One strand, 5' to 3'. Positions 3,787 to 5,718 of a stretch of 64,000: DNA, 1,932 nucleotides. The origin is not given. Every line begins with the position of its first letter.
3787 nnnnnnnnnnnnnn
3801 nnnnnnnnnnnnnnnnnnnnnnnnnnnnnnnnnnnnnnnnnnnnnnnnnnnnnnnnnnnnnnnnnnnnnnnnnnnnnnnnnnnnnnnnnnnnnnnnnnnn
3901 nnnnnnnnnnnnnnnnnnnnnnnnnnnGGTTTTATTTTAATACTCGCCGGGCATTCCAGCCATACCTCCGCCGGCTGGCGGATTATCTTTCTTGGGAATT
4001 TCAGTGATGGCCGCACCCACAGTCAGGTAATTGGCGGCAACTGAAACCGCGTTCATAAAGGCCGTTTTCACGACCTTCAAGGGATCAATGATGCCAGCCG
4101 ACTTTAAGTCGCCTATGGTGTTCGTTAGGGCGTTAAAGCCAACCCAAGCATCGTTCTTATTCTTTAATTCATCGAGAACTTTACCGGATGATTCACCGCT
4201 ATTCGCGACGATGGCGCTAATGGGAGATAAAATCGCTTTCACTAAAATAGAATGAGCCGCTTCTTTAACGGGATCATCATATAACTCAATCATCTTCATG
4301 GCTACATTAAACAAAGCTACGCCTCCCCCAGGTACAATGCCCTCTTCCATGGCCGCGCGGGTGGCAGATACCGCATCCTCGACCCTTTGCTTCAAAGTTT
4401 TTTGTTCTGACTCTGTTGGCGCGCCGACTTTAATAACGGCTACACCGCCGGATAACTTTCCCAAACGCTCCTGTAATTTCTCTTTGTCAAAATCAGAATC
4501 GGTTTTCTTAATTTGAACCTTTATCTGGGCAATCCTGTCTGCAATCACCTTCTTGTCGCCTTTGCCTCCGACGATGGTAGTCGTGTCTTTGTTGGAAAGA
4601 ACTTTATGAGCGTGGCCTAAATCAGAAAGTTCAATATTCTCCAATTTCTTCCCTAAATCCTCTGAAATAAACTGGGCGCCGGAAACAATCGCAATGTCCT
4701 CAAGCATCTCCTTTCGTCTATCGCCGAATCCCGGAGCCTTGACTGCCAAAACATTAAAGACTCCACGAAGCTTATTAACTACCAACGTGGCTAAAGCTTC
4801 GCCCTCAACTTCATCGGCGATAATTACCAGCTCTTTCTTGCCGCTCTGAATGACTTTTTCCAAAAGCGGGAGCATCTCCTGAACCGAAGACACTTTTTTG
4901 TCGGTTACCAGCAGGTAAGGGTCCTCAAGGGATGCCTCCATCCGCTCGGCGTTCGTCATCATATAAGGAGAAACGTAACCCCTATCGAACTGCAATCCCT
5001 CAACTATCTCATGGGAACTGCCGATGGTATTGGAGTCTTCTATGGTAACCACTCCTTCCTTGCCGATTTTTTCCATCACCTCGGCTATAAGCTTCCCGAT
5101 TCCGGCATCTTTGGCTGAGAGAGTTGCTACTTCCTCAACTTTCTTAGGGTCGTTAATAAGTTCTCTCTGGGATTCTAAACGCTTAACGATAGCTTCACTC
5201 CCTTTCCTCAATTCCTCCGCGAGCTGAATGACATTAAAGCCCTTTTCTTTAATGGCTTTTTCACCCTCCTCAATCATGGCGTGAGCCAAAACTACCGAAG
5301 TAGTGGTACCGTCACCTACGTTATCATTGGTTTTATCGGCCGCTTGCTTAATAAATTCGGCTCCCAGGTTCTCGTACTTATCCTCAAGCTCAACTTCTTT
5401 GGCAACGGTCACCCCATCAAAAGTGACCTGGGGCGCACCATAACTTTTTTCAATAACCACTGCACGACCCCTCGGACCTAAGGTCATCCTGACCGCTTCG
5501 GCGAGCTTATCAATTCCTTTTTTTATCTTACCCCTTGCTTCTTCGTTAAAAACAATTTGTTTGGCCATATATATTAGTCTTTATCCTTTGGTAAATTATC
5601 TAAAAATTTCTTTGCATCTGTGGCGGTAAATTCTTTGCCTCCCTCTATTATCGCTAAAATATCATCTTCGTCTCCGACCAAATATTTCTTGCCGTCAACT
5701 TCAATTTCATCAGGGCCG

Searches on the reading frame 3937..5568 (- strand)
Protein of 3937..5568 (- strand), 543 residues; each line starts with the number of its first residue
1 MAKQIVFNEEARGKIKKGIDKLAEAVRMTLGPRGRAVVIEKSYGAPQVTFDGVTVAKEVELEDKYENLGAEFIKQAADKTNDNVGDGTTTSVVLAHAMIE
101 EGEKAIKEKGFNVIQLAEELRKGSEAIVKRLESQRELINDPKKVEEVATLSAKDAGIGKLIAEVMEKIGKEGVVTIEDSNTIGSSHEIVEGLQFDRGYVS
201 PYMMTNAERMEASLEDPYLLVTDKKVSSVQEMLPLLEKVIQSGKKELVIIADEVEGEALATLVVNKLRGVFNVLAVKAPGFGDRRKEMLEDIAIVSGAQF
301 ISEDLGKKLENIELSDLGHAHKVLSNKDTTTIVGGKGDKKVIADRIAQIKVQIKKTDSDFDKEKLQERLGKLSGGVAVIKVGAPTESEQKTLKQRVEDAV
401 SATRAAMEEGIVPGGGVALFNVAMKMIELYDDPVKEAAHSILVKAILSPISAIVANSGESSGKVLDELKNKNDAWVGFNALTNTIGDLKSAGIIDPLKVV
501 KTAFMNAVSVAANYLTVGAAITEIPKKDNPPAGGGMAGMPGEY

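Call 22: search_protein_families(library=pfam, proteins=[window:3937-5568:-], max_evalue=0.001)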
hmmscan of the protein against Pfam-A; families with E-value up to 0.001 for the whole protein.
window:3937-5568:- (543 aa): 1 family
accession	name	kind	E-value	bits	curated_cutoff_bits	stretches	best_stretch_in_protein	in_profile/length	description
PF00118.29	Cpn60_TCP1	-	2.4e-65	221.5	34.3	1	22-521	1-486/490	TCP-1/cpn60 chaperonin family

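Call 53: find_encoding_contigs(protein=window:3937-5568:-, flank=10000, max_places=3)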
Protein window:3937-5568:- (543 aa): 5 contigs read that carry it; 3 places shown.
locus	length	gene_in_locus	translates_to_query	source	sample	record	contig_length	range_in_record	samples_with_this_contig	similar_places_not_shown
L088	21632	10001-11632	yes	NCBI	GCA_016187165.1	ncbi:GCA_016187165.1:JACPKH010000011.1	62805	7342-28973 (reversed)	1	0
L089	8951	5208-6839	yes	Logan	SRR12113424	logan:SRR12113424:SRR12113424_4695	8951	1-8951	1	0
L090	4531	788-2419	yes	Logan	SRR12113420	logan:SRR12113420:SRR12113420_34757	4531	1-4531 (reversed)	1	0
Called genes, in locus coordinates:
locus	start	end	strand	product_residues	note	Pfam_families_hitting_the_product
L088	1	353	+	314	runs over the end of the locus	-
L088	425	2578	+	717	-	PF19335:HMBD, PF00122:E1-E2_ATPase, PF00702:Hydrolase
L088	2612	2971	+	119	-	-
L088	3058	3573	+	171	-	PF07610:DUF1573 (weak)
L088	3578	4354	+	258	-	PF11139:SfLAP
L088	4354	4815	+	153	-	-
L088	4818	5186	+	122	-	-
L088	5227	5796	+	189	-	-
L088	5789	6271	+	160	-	PF07681:DoxX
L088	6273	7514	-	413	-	PF01266:DAO (faint), PF07992:Pyr_redox_2, PF00070:Pyr_redox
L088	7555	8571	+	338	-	PF02646:RmuC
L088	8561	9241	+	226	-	-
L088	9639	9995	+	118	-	PF00166:Cpn10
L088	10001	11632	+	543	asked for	PF00118:Cpn60_TCP1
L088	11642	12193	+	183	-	PF04011:LemA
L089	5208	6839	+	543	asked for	PF00118:Cpn60_TCP1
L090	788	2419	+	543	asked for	PF00118:Cpn60_TCP1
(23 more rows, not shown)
